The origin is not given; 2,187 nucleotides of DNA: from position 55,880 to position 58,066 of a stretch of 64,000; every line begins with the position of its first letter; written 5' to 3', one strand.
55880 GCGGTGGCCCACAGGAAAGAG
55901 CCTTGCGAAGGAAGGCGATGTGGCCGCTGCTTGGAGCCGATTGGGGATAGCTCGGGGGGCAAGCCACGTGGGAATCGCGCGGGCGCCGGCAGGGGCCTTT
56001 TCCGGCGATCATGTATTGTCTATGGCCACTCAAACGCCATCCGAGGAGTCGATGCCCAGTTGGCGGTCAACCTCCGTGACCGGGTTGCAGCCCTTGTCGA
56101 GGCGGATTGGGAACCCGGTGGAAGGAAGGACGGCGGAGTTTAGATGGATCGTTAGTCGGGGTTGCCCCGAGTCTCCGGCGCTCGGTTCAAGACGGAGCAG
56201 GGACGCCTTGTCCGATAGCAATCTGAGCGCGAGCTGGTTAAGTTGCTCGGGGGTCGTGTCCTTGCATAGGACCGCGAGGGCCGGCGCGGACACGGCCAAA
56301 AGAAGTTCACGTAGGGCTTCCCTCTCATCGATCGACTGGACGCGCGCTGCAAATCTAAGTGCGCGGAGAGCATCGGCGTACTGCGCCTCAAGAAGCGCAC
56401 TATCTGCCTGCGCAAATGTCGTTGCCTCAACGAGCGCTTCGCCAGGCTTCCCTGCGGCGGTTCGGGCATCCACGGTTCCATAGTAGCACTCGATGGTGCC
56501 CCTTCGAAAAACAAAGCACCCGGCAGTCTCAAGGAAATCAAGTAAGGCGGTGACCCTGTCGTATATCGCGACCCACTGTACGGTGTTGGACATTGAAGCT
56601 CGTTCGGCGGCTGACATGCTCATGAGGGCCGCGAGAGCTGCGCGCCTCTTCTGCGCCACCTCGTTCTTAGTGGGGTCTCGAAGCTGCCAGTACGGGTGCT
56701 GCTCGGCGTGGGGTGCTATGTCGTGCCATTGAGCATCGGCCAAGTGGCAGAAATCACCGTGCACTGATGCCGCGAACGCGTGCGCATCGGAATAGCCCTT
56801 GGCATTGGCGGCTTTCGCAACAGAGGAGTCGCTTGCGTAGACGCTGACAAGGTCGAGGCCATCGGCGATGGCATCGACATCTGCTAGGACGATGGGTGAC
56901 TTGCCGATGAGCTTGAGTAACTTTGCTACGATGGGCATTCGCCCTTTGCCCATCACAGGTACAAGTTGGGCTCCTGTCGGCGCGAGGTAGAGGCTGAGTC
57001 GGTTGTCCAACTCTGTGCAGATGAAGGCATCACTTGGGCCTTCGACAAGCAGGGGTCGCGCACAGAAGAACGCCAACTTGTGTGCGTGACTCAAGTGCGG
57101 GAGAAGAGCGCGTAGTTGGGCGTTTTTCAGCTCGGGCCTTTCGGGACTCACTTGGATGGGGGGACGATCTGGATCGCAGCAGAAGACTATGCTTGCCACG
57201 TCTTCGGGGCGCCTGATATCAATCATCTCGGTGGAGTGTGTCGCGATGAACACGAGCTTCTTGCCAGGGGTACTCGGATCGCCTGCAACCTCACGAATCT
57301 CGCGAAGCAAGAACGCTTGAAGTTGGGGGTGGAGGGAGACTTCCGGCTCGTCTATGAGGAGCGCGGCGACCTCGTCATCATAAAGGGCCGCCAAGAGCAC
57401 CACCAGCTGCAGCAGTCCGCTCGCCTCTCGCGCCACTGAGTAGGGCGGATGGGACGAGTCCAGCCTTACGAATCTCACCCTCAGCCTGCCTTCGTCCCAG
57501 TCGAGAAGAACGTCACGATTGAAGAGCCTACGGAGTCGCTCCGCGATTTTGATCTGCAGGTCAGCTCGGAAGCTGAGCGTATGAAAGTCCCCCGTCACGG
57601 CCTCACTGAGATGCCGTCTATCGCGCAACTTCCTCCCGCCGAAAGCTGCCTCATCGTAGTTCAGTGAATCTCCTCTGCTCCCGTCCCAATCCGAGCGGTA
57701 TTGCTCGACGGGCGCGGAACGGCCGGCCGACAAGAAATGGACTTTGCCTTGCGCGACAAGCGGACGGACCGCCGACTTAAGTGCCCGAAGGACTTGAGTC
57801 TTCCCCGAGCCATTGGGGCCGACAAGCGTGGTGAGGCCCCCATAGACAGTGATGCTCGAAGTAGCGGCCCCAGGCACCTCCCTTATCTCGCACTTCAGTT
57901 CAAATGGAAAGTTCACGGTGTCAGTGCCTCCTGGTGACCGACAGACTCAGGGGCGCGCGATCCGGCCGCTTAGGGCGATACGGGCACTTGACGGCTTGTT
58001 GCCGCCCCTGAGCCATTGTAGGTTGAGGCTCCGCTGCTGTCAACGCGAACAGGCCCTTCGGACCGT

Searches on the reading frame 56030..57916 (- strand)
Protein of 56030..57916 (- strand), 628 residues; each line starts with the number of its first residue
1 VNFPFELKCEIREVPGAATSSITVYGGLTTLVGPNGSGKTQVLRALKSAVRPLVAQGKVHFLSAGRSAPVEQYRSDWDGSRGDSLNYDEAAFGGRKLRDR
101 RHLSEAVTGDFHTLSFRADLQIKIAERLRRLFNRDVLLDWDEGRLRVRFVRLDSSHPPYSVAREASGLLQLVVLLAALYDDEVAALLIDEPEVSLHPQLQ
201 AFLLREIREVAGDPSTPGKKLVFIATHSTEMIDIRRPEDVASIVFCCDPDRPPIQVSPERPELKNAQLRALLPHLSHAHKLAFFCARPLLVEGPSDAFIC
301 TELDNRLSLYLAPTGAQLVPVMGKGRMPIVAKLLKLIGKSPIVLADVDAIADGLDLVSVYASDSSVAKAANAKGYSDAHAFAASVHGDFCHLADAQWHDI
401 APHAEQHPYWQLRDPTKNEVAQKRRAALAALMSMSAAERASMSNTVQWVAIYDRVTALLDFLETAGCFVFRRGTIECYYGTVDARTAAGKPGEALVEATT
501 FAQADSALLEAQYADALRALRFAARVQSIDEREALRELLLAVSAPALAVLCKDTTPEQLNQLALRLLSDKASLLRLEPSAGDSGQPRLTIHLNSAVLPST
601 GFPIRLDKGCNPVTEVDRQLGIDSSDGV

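Call 3: search_protein_families(library=pfam, proteins=[window:56030-57916:-], max_evalue=0.01)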
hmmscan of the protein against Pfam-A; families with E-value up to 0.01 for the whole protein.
window:56030-57916:- (628 aa): 6 families
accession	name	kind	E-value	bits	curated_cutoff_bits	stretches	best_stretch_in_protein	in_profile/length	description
PF13304.12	AAA_21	-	2e-18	67.9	27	2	93-233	131-304/304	AAA domain, putative AbiEii toxin, Type IV TA system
PF13175.12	AAA_15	-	8.3e-14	52.4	32.1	1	182-232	328-374/374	AAA ATPase domain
PF20469.4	OLD-like_TOPRIM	-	2.7e-08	34.7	23.2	1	283-348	1-67/67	Overcoming lysogenization defect protein-like, TOPRIM domain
PF00005.33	ABC_tran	-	8.6e-05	23.6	25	1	26-64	11-47/137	ABC transporter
PF13476.12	AAA_23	-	0.0022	19.1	27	1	22-49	15-42/201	AAA domain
PF02463.25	SMC_N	-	0.0041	17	40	1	21-46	19-44/220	RecF/RecN/SMC N terminal domain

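Call 4: search_protein_families(library=padloc, proteins=[window:56030-57916:-], max_evalue=1)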
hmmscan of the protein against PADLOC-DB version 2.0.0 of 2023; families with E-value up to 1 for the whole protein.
window:56030-57916:- (628 aa): 129 families (the best 25 are shown)
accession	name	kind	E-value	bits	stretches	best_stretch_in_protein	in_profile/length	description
PDLC00096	GajA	-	2.2e-19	67.6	2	173-323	279-424/630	AAA ATPase domain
PDLC02980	AriA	-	8e-19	66.7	2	98-233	136-304/304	-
PDLC02358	Old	-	2e-17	61.2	2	184-353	286-453/578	Old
PDLC00071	GajA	-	4.4e-15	53.5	2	180-352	271-434/588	AAA ATPase domain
PDLC02979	AriA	-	1.3e-14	52.8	2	182-232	327-373/373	-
PDLC04182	HEC-01A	-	9.2e-14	49.2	2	142-240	265-359/406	-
PDLC00064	GajA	-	2.7e-13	47.7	1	174-303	115-240/464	AAA ATPase domain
PDLC00091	GajA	-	4.1e-13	47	2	183-305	297-411/627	AAA ATPase domain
PDLC00070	GajA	-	7.7e-12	42.6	1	181-469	289-504/596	AAA ATPase domain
PDLC00099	GajA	-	1.6e-11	41.9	2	179-325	295-432/626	AAA ATPase domain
PDLC00073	GajA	-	2.9e-11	41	2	172-336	265-448/589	AAA ATPase domain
PDLC04178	HEC-01A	-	3.6e-11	40.7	2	166-235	267-334/399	-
PDLC02915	ATPase-Toprim_I-B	-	3.6e-10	37.3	1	184-296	257-359/623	-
PDLC02335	AbiLi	-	5.1e-10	36.9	1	30-237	80-246/326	AbiLi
PDLC00075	GajA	-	7.2e-10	36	2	182-338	268-409/536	AAA ATPase domain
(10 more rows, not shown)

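Call 5: search_protein_families(library=ncbifam, proteins=[window:56030-57916:-], max_evalue=1)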
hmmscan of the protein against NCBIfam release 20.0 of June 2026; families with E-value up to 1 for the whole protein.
window:56030-57916:- (628 aa): 57 families (the best 25 are shown)
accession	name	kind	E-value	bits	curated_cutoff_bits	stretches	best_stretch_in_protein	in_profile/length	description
NF010068.0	PRK13548.1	equivalog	4e-06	26.1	261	1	26-59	31-62/261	heme ABC transporter ATP-binding protein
NF038234.1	retron_eff_Eco8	equivalog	4e-06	25.7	250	1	186-296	276-387/679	retron Eco8 family effector endonuclease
NF007082.0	PRK09536.1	equivalog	5.1e-05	22.5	537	1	26-53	29-56/402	corrinoid ABC transporter ATPase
TIGR03873.1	F420-0_ABC_ATP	hypoth_equivalog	5.2e-05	22.6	372.4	1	25-61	26-60/256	putative F420-0 ABC transporter ATP-binding protein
NF008428.0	PRK11264.1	equivalog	0.0003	20.1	406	1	26-54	29-57/250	L-cystine ABC transporter ATP-binding protein TcyN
TIGR04435.1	restrict_AAA_1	hypoth_equivalog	0.00034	19.4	300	1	175-246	411-482/568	restriction system-associated AAA family ATPase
NF040873.1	AztA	equivalog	0.00035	20.2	220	1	26-72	18-62/191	zinc ABC transporter ATP-binding protein AztA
TIGR03771.1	anch_rpt_ABC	equivalog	0.00086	19.1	268.8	1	26-63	6-41/223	anchored repeat-type ABC transporter ATP-binding subunit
NF053840.1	MnTportMntADein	equivalog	0.00097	18.8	400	1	24-62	24-61/240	manganese ABC transporter ATP-binding protein MntA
TIGR01189.1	ccmA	equivalog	0.0014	18.3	131.6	1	26-61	26-59/198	heme ABC exporter ATP-binding protein CcmA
TIGR02315.1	ABC_phnC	equivalog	0.002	17.6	266.1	1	25-52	27-54/243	phosphonate ABC transporter ATP-binding protein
TIGR01166.1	cbiO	subfamily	0.0024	17.3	211.8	1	26-59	18-49/190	cobalt ABC transporter, ATP-binding protein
NF000355.4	ribo_prot_ABC_F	equivalog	0.0037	16.2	380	1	30-209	32-162/499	ribosomal protection-like ABC-F family protein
TIGR02168.1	SMC_prok_B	equivalog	0.0039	15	567.35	1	20-47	17-44/1181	chromosome segregation protein SMC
NF010680.0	PRK14079.1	equivalog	0.0047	16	386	1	19-59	16-56/349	recombination protein F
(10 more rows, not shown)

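Call 6: search_protein_families(library=phrogs, proteins=[window:56030-57916:-], max_evalue=0.1)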
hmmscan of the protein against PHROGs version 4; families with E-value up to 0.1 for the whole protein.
window:56030-57916:- (628 aa): 10 families
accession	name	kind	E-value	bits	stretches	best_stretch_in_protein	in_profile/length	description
phrog_4747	-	unknown function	6.8e-23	82.6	2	182-443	333-595/610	-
phrog_7507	-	unknown function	1.6e-16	61.7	2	166-233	388-451/483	-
phrog_9802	-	unknown function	2.1e-12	47.8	1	149-233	241-329/438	-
phrog_14430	-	unknown function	3.6e-08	34.1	1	167-233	324-383/444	-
phrog_3940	-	unknown function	3.8e-08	33.6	1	169-233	230-300/537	-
phrog_8323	-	unknown function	1.3e-07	31.6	1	186-240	325-373/623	-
phrog_5836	-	unknown function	4.3e-05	22.7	1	26-49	48-71/1071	-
phrog_293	-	moron, auxiliary metabolic gene and host takeover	8.4e-05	21.7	1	26-60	163-195/1058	ABC transporter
phrog_8066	-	unknown function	0.00014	21.8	1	181-230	382-427/522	-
phrog_21420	-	unknown function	0.00089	18.8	1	171-233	514-571/654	-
